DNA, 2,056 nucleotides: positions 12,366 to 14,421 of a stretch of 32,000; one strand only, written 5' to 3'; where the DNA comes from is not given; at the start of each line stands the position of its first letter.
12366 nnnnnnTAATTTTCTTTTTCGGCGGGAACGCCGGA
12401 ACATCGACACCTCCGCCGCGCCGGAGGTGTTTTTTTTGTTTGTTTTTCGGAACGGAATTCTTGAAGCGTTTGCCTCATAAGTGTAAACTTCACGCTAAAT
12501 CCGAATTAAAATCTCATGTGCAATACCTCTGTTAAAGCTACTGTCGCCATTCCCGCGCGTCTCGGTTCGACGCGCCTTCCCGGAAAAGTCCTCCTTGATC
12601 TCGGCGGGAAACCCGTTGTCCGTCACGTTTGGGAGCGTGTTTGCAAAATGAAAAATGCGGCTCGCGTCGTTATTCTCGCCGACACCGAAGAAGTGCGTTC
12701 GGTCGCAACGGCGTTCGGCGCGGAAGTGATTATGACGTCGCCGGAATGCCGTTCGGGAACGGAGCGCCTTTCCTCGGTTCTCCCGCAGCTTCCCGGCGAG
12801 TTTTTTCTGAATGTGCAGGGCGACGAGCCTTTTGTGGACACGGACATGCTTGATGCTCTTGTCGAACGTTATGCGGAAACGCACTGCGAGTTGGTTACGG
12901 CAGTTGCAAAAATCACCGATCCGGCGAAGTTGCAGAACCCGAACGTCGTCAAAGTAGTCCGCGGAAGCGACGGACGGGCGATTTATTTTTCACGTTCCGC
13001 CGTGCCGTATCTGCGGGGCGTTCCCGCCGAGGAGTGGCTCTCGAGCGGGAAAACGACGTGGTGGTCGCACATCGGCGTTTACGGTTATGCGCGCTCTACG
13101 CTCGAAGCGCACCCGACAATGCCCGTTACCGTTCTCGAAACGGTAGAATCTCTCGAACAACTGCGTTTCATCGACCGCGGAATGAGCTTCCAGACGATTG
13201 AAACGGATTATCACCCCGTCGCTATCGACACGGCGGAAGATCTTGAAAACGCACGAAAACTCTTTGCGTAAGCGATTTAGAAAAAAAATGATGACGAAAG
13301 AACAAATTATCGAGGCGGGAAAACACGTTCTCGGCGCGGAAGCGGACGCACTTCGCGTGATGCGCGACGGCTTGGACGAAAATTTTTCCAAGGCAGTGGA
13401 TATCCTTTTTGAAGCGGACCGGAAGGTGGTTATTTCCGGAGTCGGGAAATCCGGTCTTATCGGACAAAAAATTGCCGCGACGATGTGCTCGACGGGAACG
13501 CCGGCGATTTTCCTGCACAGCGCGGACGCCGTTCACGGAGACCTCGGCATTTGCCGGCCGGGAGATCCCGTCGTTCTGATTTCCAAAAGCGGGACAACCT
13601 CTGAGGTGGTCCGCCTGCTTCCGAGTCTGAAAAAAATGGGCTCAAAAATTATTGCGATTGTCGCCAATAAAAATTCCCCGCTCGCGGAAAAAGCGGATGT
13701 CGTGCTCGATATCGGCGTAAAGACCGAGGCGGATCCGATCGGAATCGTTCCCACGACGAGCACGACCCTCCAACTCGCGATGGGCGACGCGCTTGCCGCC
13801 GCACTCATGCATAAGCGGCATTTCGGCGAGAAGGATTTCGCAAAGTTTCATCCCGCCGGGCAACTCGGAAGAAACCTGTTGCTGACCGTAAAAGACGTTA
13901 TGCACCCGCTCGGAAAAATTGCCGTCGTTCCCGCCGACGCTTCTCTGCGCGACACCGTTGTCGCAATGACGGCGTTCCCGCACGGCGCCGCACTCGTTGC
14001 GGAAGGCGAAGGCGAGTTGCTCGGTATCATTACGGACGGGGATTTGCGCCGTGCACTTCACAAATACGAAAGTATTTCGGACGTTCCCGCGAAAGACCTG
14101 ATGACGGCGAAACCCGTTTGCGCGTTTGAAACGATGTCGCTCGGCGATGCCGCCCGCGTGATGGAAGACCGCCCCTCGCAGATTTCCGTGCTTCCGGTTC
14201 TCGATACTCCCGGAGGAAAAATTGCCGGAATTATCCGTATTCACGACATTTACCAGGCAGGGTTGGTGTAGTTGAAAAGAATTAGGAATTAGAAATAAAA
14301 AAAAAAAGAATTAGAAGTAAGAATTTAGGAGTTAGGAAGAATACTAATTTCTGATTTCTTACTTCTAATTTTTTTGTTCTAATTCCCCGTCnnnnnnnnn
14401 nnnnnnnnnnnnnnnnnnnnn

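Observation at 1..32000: Hyper-abundant non-palindromic octamer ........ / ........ across genes and spacers on both strands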

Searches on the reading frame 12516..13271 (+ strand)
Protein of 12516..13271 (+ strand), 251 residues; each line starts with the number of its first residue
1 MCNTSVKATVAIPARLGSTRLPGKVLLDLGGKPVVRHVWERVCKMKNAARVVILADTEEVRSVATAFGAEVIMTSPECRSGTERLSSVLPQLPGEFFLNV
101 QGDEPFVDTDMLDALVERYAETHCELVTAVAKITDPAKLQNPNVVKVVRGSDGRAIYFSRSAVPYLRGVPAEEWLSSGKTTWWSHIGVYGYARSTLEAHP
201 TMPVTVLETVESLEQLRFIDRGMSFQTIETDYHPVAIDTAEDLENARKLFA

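Call 23: search_protein_families(library=pfam, proteins=[window:12516-13271:+], max_evalue=0.01)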
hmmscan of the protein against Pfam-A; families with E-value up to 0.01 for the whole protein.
window:12516-13271:+ (251 aa): 3 families
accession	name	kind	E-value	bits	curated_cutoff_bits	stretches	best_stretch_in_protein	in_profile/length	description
PF02348.25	CTP_transf_3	-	5.5e-46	157.5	22.6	1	11-222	3-214/217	Cytidylyltransferase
PF12804.13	NTP_transf_3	-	1e-12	49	27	1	17-132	13-124/160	MobA-like NTP transferase domain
PF01128.25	IspD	-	0.0017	18.6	27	1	24-144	20-142/221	2-C-methyl-D-erythritol 4-phosphate cytidylyltransferase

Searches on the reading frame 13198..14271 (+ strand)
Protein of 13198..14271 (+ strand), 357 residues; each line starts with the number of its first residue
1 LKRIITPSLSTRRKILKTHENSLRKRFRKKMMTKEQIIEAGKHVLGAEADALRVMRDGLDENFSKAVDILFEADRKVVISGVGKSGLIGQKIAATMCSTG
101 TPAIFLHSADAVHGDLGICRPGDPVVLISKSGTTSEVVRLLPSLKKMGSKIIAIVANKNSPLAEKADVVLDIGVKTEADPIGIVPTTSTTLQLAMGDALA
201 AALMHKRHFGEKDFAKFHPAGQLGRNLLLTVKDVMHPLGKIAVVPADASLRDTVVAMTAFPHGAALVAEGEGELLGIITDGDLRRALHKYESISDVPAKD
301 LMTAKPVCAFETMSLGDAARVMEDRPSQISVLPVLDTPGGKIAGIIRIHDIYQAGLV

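Call 24: search_protein_families(library=pfam, proteins=[window:13198-14271:+], max_evalue=0.01)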
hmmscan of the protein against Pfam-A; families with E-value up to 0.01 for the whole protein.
window:13198-14271:+ (357 aa): 3 families
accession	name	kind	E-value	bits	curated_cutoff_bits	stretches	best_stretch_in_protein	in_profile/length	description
PF01380.27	SIS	-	5.2e-27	94.7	25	1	71-201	3-130/131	SIS domain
PF00571.33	CBS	-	3.7e-21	75.6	24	2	298-354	1-54/57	CBS domain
PF13580.11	SIS_2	-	6.6e-05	23.4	27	0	119-155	101-137/138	SIS domain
